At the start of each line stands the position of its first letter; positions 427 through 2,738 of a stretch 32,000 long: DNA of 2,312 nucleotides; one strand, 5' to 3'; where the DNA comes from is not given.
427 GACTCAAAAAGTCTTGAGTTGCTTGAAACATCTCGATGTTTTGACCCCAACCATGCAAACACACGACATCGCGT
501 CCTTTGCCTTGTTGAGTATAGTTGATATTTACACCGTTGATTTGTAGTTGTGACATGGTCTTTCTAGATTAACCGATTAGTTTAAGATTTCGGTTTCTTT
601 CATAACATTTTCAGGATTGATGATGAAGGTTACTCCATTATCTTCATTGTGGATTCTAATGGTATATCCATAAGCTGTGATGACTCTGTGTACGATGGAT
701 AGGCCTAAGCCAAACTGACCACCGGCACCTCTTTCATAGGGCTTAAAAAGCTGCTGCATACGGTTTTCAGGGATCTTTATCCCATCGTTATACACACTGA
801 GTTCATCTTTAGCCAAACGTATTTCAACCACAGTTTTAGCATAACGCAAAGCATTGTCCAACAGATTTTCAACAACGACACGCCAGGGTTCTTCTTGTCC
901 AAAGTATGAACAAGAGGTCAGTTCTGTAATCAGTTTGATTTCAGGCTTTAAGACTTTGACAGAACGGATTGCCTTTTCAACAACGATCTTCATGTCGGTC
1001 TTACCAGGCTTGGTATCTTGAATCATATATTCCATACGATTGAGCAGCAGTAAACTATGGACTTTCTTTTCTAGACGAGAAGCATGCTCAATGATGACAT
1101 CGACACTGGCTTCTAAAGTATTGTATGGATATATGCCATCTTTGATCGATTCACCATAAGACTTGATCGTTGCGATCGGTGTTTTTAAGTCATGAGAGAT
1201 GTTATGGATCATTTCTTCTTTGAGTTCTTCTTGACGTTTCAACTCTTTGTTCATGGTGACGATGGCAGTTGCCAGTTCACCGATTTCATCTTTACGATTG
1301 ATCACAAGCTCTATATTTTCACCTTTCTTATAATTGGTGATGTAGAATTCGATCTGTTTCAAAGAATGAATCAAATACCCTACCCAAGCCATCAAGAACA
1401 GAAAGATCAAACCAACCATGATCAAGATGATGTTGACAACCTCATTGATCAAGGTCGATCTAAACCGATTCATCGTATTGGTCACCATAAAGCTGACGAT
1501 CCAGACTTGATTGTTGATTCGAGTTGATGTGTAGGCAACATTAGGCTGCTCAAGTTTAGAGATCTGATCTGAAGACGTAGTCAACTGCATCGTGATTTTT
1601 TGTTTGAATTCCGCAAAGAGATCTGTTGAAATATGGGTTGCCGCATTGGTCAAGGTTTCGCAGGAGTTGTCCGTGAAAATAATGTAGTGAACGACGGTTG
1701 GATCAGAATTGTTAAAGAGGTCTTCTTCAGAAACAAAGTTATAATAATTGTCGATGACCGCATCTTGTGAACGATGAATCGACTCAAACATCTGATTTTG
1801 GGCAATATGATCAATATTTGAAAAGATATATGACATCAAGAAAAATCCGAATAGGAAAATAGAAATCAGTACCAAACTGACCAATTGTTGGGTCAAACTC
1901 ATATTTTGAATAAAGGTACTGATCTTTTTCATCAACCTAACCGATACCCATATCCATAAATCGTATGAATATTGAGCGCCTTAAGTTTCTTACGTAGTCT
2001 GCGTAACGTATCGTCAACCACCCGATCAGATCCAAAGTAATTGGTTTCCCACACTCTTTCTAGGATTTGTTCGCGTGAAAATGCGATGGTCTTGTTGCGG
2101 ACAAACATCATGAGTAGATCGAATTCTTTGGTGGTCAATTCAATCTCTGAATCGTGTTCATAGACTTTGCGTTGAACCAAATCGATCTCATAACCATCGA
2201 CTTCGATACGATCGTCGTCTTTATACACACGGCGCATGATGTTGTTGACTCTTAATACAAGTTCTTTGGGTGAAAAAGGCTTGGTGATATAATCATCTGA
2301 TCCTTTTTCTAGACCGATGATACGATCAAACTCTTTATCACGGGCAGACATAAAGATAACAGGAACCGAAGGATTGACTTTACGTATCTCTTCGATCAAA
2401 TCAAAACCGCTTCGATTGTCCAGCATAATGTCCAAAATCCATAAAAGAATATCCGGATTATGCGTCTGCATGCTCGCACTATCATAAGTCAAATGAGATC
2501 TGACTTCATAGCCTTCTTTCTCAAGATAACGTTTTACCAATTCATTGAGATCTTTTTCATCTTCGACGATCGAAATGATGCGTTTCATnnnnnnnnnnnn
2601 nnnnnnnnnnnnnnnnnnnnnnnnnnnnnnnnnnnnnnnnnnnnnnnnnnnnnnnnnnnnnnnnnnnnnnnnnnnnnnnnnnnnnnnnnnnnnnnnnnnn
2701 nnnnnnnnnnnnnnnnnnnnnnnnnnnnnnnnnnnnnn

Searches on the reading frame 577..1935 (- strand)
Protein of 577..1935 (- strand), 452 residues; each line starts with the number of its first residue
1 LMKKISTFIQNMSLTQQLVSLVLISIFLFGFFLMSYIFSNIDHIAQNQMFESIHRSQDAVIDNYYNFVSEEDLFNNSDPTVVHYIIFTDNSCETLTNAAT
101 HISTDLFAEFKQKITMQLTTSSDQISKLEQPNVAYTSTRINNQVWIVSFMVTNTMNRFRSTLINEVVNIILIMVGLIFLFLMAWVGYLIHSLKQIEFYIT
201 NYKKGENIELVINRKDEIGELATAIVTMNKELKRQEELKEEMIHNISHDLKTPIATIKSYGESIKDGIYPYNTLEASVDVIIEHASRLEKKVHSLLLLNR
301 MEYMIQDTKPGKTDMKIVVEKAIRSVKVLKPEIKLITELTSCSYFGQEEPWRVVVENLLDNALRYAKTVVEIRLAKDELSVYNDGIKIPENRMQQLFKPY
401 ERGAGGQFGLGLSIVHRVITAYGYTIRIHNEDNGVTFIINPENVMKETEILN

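Call 38: search_protein_families(library=pfam, proteins=[window:577-1935:-])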
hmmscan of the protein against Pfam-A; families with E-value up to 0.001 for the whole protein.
window:577-1935:- (452 aa): 3 families
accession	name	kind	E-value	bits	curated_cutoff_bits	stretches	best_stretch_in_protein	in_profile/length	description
PF02518.31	HATPase_c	-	8.8e-17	62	26.4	1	348-440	3-106/111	Histidine kinase-, DNA gyrase B-, and HSP90-like ATPase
PF00512.31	HisKA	-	1e-11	45.1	26.9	1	239-302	2-64/66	His Kinase A (phospho-acceptor) domain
PF14501.12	HATPase_c_5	-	0.00022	21.5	22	0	353-439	8-99/102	GHKL domain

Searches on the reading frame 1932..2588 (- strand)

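Call 38: search_protein_families(library=pfam, proteins=[window:1932-2588:-])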
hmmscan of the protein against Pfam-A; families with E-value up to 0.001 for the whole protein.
window:1932-2588:- (218 aa): 3 families
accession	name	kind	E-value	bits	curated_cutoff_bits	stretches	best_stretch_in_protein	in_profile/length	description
PF00072.30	Response_reg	-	1.3e-24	86.9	30.2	1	5-114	1-110/111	Response regulator receiver domain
PF00486.34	Trans_reg_C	-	1.5e-22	79.9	26.2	1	147-217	2-77/77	Transcriptional regulatory protein, C terminal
PF03709.21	OKR_DC_1_N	-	0.00038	21.1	29.3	1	18-84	9-73/111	Orn/Lys/Arg decarboxylase, N-terminal domain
